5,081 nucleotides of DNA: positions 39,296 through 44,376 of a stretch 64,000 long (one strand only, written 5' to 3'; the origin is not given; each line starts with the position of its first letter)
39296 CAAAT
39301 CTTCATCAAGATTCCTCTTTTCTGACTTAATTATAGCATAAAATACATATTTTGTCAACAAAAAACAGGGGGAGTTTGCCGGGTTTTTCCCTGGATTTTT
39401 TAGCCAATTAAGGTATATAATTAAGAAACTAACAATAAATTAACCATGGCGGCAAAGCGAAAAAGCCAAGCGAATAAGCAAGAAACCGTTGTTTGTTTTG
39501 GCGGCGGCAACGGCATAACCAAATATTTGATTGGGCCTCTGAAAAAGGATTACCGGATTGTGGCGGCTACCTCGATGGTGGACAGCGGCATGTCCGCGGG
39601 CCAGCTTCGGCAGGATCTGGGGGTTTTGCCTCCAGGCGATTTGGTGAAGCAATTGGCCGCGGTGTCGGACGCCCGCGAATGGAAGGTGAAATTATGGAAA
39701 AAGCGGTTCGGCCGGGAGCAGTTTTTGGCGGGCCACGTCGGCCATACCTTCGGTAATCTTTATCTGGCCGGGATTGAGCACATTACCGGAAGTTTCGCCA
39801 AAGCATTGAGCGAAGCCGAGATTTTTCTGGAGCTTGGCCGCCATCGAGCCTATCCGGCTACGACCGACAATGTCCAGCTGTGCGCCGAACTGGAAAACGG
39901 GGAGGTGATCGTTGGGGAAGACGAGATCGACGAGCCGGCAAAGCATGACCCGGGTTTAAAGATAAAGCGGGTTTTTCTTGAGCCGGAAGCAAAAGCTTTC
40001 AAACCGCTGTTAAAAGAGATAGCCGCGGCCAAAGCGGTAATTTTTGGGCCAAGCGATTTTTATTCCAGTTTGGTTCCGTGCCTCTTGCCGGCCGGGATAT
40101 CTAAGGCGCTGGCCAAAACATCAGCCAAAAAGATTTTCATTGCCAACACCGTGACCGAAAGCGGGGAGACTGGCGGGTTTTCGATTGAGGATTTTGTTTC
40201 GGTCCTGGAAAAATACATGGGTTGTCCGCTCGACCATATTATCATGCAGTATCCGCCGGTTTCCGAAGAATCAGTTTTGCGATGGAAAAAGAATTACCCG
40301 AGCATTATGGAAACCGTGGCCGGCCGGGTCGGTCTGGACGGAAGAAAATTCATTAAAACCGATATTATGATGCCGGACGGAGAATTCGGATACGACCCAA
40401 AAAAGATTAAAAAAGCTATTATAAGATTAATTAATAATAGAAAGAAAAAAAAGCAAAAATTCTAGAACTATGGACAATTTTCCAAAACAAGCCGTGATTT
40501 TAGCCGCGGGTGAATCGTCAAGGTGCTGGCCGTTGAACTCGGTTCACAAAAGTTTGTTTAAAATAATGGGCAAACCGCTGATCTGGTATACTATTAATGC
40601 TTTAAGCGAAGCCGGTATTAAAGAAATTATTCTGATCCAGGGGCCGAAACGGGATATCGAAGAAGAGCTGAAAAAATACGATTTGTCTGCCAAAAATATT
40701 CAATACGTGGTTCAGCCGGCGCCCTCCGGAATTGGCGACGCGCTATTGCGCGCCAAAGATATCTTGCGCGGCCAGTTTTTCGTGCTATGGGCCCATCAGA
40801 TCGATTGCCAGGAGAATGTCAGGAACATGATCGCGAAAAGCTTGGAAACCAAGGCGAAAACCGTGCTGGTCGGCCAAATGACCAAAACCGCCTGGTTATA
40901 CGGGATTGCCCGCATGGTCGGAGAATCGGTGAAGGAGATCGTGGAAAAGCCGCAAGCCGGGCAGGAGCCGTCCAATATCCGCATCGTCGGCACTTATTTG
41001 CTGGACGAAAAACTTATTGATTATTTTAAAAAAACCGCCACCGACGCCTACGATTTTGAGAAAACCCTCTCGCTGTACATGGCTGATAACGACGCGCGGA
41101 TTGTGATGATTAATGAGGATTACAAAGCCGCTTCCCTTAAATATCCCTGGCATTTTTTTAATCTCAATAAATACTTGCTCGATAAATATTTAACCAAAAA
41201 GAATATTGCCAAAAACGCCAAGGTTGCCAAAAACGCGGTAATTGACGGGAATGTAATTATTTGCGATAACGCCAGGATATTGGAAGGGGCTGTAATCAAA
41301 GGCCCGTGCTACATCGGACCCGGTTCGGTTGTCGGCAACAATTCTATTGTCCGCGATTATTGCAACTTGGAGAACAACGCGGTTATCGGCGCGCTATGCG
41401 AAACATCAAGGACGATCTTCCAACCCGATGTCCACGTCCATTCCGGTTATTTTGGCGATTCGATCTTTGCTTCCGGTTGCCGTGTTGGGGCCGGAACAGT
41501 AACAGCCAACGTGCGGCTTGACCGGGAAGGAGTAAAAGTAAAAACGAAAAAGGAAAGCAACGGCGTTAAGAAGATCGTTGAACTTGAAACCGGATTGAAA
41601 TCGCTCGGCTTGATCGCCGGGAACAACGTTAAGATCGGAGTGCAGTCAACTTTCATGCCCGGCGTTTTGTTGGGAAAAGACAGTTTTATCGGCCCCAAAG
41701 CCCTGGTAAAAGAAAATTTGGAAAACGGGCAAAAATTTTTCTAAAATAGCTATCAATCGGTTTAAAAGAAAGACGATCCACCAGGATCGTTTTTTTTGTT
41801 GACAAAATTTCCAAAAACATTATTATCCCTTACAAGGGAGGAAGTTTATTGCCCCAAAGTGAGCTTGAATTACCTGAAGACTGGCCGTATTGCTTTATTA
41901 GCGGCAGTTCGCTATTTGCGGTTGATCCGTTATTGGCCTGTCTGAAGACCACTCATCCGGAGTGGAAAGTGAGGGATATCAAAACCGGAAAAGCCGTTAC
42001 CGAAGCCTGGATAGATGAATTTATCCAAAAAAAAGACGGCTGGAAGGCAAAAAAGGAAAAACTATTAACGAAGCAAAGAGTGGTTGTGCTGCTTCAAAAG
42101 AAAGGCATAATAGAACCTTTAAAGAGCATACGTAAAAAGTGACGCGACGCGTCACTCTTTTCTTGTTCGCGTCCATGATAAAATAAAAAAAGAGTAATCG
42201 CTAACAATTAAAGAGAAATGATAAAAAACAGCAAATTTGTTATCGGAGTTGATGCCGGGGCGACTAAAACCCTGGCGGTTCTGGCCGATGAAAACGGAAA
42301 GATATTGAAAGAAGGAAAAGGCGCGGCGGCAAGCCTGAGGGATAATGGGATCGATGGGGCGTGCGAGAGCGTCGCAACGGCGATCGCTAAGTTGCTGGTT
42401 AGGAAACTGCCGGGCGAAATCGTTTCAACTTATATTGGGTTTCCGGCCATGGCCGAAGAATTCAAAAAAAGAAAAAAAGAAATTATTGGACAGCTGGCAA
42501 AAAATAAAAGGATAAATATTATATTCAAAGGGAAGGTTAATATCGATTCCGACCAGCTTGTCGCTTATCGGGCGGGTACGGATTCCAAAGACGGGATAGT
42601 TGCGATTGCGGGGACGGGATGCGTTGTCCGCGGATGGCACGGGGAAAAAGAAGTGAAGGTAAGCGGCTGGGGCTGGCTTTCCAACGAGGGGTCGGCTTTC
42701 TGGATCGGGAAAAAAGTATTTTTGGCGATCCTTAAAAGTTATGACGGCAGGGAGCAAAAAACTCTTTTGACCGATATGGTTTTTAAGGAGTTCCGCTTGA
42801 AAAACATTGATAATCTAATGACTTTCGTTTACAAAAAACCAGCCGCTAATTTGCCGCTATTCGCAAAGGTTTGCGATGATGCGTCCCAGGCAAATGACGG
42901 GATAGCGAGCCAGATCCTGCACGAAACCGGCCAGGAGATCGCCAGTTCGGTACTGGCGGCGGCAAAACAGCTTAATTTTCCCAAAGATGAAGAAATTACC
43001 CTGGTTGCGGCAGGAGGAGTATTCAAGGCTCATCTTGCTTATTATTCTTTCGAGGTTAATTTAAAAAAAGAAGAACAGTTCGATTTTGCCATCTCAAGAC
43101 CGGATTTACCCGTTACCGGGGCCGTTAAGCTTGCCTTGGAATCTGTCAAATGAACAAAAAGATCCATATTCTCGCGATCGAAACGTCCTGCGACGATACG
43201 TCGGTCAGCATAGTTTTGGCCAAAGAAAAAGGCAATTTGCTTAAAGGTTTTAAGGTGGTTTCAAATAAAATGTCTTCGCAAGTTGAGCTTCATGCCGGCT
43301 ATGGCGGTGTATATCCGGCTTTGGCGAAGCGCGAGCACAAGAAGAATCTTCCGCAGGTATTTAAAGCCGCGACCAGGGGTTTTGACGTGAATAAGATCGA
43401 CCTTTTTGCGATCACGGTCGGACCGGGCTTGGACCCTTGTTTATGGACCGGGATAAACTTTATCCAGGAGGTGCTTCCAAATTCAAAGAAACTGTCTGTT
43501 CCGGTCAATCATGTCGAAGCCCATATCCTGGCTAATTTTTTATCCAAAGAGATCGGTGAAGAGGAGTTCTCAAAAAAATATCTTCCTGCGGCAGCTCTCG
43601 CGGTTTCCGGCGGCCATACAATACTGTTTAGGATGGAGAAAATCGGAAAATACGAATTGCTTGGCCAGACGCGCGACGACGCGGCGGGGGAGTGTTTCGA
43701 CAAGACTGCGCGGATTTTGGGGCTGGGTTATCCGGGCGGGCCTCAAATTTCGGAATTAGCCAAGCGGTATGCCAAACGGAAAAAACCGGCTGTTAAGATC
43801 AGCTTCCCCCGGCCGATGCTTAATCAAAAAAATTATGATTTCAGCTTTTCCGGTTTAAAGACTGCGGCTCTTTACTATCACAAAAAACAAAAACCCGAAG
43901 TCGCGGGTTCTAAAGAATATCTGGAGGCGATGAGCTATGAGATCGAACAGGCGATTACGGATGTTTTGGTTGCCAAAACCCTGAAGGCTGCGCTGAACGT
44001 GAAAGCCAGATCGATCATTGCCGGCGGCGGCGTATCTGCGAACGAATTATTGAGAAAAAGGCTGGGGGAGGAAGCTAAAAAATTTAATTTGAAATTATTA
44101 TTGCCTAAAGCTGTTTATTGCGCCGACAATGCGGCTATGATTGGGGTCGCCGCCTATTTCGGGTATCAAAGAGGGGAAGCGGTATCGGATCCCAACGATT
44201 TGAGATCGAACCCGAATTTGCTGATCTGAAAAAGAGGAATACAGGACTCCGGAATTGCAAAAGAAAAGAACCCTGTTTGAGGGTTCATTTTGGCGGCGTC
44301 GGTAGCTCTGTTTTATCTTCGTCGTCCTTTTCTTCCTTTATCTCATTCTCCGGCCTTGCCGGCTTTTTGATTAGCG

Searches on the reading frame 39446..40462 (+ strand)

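Call 8: search_protein_families(library=pfam, proteins=[window:39446-40462:+], max_evalue=0.001)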
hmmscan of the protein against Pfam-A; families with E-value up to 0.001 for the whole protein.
window:39446-40462:+ (339 aa): 1 family
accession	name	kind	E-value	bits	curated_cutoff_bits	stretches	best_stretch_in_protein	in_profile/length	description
PF01933.23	CofD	-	1.2e-56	192.5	30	1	15-304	1-286/290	2-phospho-L-lactate transferase CofD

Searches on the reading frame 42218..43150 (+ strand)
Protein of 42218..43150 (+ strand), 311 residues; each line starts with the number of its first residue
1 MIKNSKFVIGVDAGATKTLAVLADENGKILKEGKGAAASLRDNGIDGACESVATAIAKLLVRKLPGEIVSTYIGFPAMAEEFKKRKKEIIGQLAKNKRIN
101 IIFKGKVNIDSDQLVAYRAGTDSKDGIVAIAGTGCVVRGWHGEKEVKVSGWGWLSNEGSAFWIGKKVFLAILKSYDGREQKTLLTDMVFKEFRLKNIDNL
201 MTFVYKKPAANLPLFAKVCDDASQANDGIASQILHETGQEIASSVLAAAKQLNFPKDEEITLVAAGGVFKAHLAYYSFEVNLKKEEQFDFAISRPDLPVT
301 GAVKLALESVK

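Call 8: search_protein_families(library=pfam, proteins=[window:42218-43150:+], max_evalue=0.001)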
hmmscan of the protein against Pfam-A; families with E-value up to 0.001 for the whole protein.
window:42218-43150:+ (311 aa): 1 family
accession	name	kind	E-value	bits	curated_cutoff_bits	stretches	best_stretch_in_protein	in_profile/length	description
PF01869.26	BcrAD_BadFG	-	1.2e-32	113.9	31.5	1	9-302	1-264/271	BadF/BadG/BcrA/BcrD ATPase family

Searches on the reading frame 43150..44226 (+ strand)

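Call 8: search_protein_families(library=pfam, proteins=[window:43150-44226:+], max_evalue=0.001)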
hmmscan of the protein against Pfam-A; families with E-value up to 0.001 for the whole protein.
window:43150-44226:+ (359 aa): 2 families
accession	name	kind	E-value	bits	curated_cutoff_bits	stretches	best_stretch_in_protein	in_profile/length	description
PF00814.31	TsaD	-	1.7e-69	235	24.8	1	35-332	1-263/264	tRNA N6-adenosine threonylcarbamoyltransferase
PF22521.2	HypF_C_2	-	9.5e-06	26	27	1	255-328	163-236/241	Carbamoyltransferase, Kae1-like Domain, second subdomain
